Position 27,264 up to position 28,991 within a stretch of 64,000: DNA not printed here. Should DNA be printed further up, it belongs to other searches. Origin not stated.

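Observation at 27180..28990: Single-gene low-GC island encoding an AlbA_2 (Schlafen-like) / HATPase_c_4 / wHTH protein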

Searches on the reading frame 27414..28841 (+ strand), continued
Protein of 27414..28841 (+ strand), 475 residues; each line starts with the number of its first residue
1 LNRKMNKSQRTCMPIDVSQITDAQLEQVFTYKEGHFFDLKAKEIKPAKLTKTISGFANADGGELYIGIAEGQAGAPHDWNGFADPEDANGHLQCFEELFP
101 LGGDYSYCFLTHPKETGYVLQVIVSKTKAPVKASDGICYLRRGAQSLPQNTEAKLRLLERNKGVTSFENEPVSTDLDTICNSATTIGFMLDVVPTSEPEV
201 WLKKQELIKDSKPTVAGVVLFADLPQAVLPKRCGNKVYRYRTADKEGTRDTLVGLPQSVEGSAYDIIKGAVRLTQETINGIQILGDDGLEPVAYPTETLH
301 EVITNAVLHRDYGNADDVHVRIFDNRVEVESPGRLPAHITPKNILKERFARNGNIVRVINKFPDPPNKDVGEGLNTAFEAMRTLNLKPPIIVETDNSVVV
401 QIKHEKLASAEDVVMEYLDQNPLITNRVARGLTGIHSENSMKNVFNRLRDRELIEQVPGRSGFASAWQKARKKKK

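Call 66: find_encoding_contigs(protein=P0121, flank=10000, max_places=3)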
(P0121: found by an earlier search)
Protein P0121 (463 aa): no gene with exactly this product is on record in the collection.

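Call 75: search_dna_similar(query=P0121, collection=phages, mode=protein, max_rows=15)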
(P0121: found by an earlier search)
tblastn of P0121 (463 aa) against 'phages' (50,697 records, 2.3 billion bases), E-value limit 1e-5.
Records with a match: 19; places in all: 19; records where one place covers at least 80% of the query: 11.
Best place of each record, by identity: <60% 19.
By first word of the organism name: Gordonia 9; Bacteriophage 8; Mycobacterium 2.
By host as written in the record: Gordonia terrae 3612 9; - 8; Mycobacteruim smegmatis mc2 155 2.
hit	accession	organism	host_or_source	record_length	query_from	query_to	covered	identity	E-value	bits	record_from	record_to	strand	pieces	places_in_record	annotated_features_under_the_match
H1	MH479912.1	Gordonia phage Eviarto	Gordonia terrae 3612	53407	21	406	83%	28.9%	1e-24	113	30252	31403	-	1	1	38: hypothetical protein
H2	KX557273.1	Gordonia phage BatStarr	Gordonia terrae 3612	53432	21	406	83%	28.9%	1e-24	113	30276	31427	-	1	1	38: hypothetical protein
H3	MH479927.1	Gordonia phage TimTam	Gordonia terrae 3612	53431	21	406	83%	28.9%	1e-24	113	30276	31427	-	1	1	38: hypothetical protein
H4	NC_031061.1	Gordonia phage Nymphadora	Gordonia terrae 3612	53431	21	406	83%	28.9%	1e-24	113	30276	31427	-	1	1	38: DNA helicase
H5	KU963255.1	Gordonia phage Nymphadora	Gordonia terrae 3612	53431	21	406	83%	28.9%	1e-24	113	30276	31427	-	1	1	38: hypothetical protein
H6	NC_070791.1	Gordonia phage Herod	Gordonia terrae 3612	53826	21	406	83%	28.9%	1e-24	113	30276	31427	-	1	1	38: hypothetical protein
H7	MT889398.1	Gordonia phage Herod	Gordonia terrae 3612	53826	21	406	83%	28.9%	1e-24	113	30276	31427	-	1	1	38: hypothetical protein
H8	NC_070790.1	Gordonia phage Bosnia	Gordonia terrae 3612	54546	21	406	83%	28.9%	1e-24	113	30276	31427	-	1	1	38: helix-turn-helix DNA-binding domain protein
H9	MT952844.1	Gordonia phage Bosnia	Gordonia terrae 3612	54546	21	406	83%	28.9%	1e-24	113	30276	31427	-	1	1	38: helix-turn-helix DNA-binding domain protein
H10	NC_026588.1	Mycobacterium phage Squirty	Mycobacteruim smegmatis mc2 155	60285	21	445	92%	24.4%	4e-19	97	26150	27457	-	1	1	31: DNA helicase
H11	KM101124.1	Mycobacterium phage Squirty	Mycobacteruim smegmatis mc2 155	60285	21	445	92%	24.4%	4e-19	97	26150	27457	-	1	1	31: RecG-like DNA helicase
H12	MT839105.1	Bacteriophage sp.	human fecal samples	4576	13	377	79%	26.7%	1e-19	98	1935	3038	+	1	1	record has no annotation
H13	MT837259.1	Bacteriophage sp.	human fecal samples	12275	26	388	78%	23.2%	2e-8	63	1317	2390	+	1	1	record has no annotation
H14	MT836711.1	Bacteriophage sp.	human fecal samples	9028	21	328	67%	23.3%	1e-8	64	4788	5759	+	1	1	record has no annotation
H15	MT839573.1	Bacteriophage sp.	human fecal samples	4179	173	422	54%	24.2%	2e-9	66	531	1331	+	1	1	record has no annotation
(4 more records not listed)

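Call 76: search_dna_similar(query=P0121, collection=plasmids, mode=protein, max_rows=15)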
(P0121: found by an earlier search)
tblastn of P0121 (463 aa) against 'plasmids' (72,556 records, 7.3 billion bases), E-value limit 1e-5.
Records with a match: 99; places in all: 101; records where one place covers at least 80% of the query: 8.
Best place of each record, by identity: <60% 99.
By first word of the organism name: Pseudomonas 14; Klebsiella 13; Legionella 13; Escherichia 11; Rhizobium 8; Yersinia 6; Vibrio 5; Aeromonas 5; Sinorhizobium 4; Caballeronia 2; and 14 more.
By predicted mobility (MOB-suite, as given by PLSDB): conjugative 57; non-mobilizable 27; mobilizable 15.
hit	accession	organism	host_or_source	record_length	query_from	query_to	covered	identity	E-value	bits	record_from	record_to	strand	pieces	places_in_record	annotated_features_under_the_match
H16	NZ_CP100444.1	Streptomyces rimosus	pure culture,OTC cluster deletion ...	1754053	8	459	98%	39.7%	2e-92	313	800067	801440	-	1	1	record has no annotation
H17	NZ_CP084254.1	Caballeronia sp. Sq4a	Anasa tristis,Cell culture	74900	8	455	97%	35.4%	2e-71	252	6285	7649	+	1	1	ATP-binding protein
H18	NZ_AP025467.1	Vibrio chagasii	-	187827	20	458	95%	35.1%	1e-71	253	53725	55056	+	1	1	RNA-binding domain-containing protein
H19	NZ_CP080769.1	Cupriavidus pinatubonensis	genomic assembly,soil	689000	18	442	92%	35.8%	2e-71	253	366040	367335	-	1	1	ATP-binding protein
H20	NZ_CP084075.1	Fusobacterium vincentii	-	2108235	10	426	90%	27.2%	1e-23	112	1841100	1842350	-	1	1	none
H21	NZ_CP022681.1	Streptococcus respiraculi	Marmota himalayana,whole organism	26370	13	381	80%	29.5%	5e-25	116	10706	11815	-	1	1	ATP-binding protein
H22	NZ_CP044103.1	Streptococcus dysgalactiae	Homo sapiens,clinical isolate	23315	21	392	80%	28.1%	2e-25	117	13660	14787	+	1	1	none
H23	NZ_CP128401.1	Candidatus Chlorohelix allophototropha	Single colony of Candidatus Chlorohelix ...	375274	13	432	91%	22.1%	8e-12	76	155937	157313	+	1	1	ATP-binding protein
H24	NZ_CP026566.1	Pseudomonas avellanae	Prunus avium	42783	12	374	78%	23.7%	9e-8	62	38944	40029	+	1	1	RNA-binding domain-containing protein | TrlF family AAA-like ATPase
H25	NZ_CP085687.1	Pseudomonas ficuserectae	Mulberry blight tissue sample,Mulberry ...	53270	12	374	78%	23.7%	9e-8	62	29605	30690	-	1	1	RNA-binding domain-containing protein | TrlF family AAA-like ATPase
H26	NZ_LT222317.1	Pseudomonas cerasi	Prunus cerasus (sour cherry),Sour ...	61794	12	374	78%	23.7%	9e-8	62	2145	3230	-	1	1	RNA-binding domain-containing protein | TrlF family AAA-like ATPase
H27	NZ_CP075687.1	Pseudomonas amygdali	cell culture,cucumber "Kurazh F1"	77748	12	374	78%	23.7%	9e-8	62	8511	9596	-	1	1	RNA-binding domain-containing protein | TrlF family AAA-like ATPase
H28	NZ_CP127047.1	Pseudomonas amygdali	Cucumis sativus,Culture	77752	12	374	78%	23.7%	9e-8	62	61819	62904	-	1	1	RNA-binding domain-containing protein | TrlF family AAA-like ATPase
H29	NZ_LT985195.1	Pseudomonas syringae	-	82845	12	374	78%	23.7%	9e-8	62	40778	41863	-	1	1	RNA-binding domain-containing protein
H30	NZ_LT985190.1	Pseudomonas syringae group genomosp. 3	-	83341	12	374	78%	23.7%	9e-8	62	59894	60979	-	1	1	RNA-binding domain-containing protein | TrlF family AAA-like ATPase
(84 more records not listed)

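Call 101: search_protein_representatives(protein=window:27450-28841:+)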
Query: 463 residues. Proteins with E-value up to 0.001 (for the whole library): 5380; up to 1e-10: 1140; up to 1e-30: 170. The best 150 are listed.
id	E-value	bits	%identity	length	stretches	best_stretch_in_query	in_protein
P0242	1.2e-167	574.7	59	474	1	5-460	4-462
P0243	1.9e-152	524.6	54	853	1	1-460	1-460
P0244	1.3e-149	515.2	54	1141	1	2-459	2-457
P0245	1.5e-131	455.7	49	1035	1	2-455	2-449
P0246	1.5e-130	452.4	49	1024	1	4-451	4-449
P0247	3.7e-119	414.9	48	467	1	12-448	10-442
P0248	1.7e-114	399.5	46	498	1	8-455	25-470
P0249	1.2e-110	386.8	44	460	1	5-449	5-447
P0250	2.8e-102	359.2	50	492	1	120-458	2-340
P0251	5.4e-101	355.0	43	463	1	9-452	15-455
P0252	3.7e-98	345.6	49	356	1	12-354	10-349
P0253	9.0e-98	344.4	62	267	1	199-449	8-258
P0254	7.7e-95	334.7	41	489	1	4-458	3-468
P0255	7.6e-94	331.4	41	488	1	14-456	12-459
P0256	6.9e-93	328.3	54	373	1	176-458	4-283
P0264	2.3e-83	296.9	51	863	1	176-448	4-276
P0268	8.4e-79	281.8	38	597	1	19-446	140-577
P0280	4.6e-69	249.7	34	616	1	5-457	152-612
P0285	2.4e-65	237.5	36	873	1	8-398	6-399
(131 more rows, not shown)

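Call 102: search_protein_families(library=pfam, proteins=[P0243, P0244, P0245, P0246, P0264, P0285, P0268, P0280], max_evalue=0.001)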
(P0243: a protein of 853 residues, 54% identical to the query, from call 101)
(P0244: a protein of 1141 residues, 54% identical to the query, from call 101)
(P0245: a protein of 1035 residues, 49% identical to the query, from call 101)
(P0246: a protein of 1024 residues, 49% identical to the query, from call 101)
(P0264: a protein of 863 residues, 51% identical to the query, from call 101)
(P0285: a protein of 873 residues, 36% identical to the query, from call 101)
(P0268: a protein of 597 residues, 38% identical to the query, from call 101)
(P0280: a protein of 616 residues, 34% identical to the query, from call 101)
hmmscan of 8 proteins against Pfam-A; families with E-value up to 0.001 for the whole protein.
P0243 (853 aa): 6 families
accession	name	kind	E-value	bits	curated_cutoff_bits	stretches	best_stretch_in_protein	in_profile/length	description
PF08463.15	EcoEI_R_C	-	1.1e-36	126.8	24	1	686-847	1-163/163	EcoEI R protein C-terminal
PF04851.21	ResIII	-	3.1e-21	76.4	22.5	1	466-631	2-163/164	Type III restriction enzyme, res subunit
PF13749.12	HATPase_c_4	-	6.8e-13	48.9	26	1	305-389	3-88/89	Putative ATP-dependent DNA helicase recG C-terminal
PF04326.19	SLFN_AlbA_2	-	2.1e-11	44.8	25.3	1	21-136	1-117/118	Schlafen, AlbA_2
PF18766.7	SWI2_SNF2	-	1.3e-08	35.2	26.7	1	475-672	5-200/221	SWI2/SNF2 ATPase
PF00270.35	DEAD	-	5.4e-05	23.4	26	1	471-602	3-126/167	DEAD/DEAH box helicase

P0244 (1141 aa): 7 families
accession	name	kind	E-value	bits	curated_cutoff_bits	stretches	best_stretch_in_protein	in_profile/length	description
PF08463.15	EcoEI_R_C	-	7.7e-38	130.6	24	1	974-1135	1-163/163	EcoEI R protein C-terminal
PF04851.21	ResIII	-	2.6e-27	96.2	22.5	1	466-630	2-163/164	Type III restriction enzyme, res subunit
PF18766.7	SWI2_SNF2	-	7.6e-17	62.1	26.7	1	471-657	1-187/221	SWI2/SNF2 ATPase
PF13749.12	HATPase_c_4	-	9e-11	42.1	26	1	303-386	3-87/89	Putative ATP-dependent DNA helicase recG C-terminal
PF04326.19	SLFN_AlbA_2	-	3.9e-10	40.7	25.3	1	21-135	1-117/118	Schlafen, AlbA_2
PF00270.35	DEAD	-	6.3e-08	33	26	1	472-617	4-144/167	DEAD/DEAH box helicase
PF00271.37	Helicase_C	-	4.3e-07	30.6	23.5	1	723-831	6-106/110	Helicase conserved C-terminal domain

P0245 (1035 aa): 4 families
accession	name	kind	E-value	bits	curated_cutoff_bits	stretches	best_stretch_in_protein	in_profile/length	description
PF08463.15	EcoEI_R_C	-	2.1e-25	90.1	24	1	876-1032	6-163/163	EcoEI R protein C-terminal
PF04326.19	SLFN_AlbA_2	-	7.7e-14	52.7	25.3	1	21-136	1-116/118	Schlafen, AlbA_2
PF13749.12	HATPase_c_4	-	2e-13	50.6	26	1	302-385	3-87/89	Putative ATP-dependent DNA helicase recG C-terminal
PF00271.37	Helicase_C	-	0.00016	22.4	23.5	1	696-807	6-108/110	Helicase conserved C-terminal domain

P0246 (1024 aa): 8 families
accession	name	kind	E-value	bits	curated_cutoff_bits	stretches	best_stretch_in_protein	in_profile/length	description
PF04326.19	SLFN_AlbA_2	-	8.9e-16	58.9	25.3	1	21-135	1-117/118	Schlafen, AlbA_2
PF08463.15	EcoEI_R_C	-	1.3e-15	58.3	24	1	864-1022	4-162/163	EcoEI R protein C-terminal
PF13749.12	HATPase_c_4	-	4.1e-13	49.6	26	1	303-387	3-88/89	Putative ATP-dependent DNA helicase recG C-terminal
PF04851.21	ResIII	-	3.7e-11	43.6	22.5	1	466-583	7-127/164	Type III restriction enzyme, res subunit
PF00271.37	Helicase_C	-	2.1e-06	28.4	23.5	1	679-785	6-102/110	Helicase conserved C-terminal domain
PF18766.7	SWI2_SNF2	-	1.4e-05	25.3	26.7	1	474-592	9-133/221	SWI2/SNF2 ATPase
PF00270.35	DEAD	-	5.7e-05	23.3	26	1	474-573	7-110/167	DEAD/DEAH box helicase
PF03354.21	TerL_ATPase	-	0.00066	19.9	23.7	0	479-561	17-105/178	Terminase large subunit, ATPase domain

P0264 (863 aa): 3 families
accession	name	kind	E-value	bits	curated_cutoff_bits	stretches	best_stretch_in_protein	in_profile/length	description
PF08463.15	EcoEI_R_C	-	5.3e-24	85.6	24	1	703-858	7-162/163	EcoEI R protein C-terminal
PF13749.12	HATPase_c_4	-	6.6e-14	52.1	26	1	133-217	3-88/89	Putative ATP-dependent DNA helicase recG C-terminal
PF04851.21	ResIII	-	2.5e-09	37.7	22.5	1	292-417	3-126/164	Type III restriction enzyme, res subunit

P0285 (873 aa): 2 families
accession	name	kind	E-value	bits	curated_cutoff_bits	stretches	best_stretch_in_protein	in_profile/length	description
PF04326.19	SLFN_AlbA_2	-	1.5e-17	64.6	25.3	1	19-131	1-114/118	Schlafen, AlbA_2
PF13749.12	HATPase_c_4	-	1.3e-13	51.2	26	1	306-391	3-89/89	Putative ATP-dependent DNA helicase recG C-terminal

P0268 (597 aa): 2 families
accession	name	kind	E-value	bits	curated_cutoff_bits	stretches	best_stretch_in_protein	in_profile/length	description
PF13749.12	HATPase_c_4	-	6e-18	65.1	26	1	434-519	3-89/89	Putative ATP-dependent DNA helicase recG C-terminal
PF04326.19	SLFN_AlbA_2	-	5.5e-15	56.4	25.3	1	142-261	1-116/118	Schlafen, AlbA_2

P0280 (616 aa): 4 families
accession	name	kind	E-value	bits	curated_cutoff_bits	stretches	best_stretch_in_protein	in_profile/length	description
PF13749.12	HATPase_c_4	-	7.6e-13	48.7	26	1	459-544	3-89/89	Putative ATP-dependent DNA helicase recG C-terminal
PF04326.19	SLFN_AlbA_2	-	8.3e-12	46.1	25.3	1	168-287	1-115/118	Schlafen, AlbA_2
PF04760.21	IF2_N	-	1.9e-05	24.7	25.3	1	36-85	1-50/53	Translation initiation factor IF-2, N-terminal region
PF03374.19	ANT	-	0.00048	20.9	25.3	0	30-103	15-89/108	Phage antirepressor protein KilAC domain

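Call 103: find_encoding_contigs(protein=P0244, flank=8000, max_places=3)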
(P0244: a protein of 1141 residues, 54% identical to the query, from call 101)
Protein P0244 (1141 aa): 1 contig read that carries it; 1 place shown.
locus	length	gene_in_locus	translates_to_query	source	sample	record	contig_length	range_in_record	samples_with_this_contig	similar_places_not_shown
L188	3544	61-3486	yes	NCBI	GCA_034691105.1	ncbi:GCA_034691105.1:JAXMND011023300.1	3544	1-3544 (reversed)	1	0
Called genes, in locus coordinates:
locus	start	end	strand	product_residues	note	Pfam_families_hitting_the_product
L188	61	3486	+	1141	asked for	PF04326:SLFN_AlbA_2, PF13749:HATPase_c_4, PF00271:Helicase_C (faint), PF00270:DEAD, PF04851:ResIII, PF18766:SWI2_SNF2, PF08463:EcoEI_R_C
